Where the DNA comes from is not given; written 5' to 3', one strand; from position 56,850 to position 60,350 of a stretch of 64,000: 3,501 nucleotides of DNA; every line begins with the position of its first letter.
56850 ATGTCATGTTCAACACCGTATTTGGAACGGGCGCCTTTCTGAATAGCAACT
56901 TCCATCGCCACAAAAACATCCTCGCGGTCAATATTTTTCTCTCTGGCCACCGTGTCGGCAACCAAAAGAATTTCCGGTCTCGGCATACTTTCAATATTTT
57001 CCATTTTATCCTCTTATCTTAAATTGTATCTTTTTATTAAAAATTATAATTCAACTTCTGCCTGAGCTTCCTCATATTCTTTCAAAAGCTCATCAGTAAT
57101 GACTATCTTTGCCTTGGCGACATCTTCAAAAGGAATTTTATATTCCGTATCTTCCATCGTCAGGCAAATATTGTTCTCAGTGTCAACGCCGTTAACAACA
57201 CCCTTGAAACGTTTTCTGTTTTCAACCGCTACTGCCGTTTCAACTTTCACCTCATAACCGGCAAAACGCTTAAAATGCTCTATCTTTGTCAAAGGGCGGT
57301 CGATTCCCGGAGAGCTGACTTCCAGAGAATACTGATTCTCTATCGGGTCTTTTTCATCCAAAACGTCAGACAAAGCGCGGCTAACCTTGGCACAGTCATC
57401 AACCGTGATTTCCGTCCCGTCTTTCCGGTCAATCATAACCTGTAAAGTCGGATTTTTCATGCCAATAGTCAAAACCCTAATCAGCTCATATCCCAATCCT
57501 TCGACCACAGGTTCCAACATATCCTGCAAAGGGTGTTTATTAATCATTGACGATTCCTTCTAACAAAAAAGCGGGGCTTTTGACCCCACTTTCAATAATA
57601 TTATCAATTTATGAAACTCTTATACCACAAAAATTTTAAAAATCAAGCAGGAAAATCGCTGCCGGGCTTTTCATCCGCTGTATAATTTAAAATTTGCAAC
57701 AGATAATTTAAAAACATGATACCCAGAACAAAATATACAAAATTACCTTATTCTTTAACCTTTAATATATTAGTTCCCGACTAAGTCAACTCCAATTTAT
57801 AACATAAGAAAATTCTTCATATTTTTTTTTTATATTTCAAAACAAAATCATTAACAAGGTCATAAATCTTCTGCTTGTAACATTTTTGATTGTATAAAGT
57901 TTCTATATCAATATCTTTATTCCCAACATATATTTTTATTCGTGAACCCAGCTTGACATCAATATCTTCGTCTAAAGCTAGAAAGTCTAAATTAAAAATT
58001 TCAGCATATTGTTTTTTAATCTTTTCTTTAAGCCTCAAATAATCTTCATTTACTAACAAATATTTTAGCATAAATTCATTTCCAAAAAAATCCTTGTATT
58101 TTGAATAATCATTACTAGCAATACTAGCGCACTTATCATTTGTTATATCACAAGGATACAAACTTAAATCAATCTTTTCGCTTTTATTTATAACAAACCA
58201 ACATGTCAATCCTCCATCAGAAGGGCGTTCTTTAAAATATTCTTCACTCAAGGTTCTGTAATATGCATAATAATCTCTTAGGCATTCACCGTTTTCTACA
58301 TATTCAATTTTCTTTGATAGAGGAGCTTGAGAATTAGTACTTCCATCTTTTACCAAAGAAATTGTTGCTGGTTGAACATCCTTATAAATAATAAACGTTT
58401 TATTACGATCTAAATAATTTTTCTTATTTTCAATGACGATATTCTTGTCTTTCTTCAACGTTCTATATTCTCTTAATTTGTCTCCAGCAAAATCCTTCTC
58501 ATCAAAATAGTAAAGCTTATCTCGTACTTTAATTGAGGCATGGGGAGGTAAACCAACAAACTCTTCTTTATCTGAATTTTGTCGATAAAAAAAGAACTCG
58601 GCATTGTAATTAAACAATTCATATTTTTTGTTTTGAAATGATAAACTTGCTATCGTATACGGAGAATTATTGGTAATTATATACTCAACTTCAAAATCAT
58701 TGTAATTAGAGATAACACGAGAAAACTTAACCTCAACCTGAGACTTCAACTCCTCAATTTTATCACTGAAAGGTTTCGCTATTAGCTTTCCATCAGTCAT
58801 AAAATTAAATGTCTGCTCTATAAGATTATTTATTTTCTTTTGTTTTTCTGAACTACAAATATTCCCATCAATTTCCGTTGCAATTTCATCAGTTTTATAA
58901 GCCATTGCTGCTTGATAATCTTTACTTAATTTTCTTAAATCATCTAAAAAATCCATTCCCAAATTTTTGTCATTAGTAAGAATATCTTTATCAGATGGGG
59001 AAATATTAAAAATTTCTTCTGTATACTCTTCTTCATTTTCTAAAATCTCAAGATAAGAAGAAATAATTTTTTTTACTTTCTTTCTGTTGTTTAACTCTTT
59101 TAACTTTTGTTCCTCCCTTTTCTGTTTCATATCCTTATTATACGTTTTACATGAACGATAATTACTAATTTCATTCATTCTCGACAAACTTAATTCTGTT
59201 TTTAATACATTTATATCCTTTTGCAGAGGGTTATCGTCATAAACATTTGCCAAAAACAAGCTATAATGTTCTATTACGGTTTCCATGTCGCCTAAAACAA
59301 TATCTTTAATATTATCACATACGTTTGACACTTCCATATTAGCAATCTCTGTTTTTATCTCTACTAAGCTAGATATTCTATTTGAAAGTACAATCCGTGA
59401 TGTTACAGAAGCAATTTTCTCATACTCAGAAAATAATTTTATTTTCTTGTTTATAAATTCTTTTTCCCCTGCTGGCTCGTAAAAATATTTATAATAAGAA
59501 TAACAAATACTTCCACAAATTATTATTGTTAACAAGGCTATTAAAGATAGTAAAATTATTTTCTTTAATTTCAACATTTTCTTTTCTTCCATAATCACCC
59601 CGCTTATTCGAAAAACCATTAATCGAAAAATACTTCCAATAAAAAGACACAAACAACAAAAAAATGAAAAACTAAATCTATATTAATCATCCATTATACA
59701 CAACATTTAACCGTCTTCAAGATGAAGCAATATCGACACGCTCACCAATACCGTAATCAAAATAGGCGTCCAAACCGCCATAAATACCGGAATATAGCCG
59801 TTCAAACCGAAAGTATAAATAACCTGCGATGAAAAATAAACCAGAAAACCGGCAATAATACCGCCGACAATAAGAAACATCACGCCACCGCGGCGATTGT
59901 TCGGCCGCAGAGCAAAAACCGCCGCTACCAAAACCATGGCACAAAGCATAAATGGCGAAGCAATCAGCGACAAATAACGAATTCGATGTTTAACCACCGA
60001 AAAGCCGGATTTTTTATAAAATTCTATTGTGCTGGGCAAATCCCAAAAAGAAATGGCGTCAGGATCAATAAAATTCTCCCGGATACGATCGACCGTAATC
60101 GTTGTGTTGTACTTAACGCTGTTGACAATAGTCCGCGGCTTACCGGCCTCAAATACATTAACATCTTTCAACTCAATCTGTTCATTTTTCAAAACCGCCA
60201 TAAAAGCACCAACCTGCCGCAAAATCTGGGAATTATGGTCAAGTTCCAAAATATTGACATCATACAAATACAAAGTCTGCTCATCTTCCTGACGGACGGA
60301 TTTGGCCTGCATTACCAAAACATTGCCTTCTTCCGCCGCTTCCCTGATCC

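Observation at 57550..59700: ~2.1 kb AT-rich island between rimP and lptF/G encoding a lysine-rich single-pass membrane protein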

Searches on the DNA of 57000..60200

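Call 71: search_rna_families(source=window, start=57000, end=60200, threshold=evalue, max_evalue=1)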
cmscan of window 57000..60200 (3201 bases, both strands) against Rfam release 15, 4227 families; matches with E-value up to 1: 2.
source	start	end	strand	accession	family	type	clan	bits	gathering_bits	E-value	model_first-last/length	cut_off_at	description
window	57561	57648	-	RF02432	SpF25_sRNA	Gene; sRNA;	-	25.2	48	0.43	1-102/102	no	Streptococcus sRNA SpF25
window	57559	57619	-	RF02056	STnc390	Gene; sRNA;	-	22.2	50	0.13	1-60/60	no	Salmonella sRNA STnc390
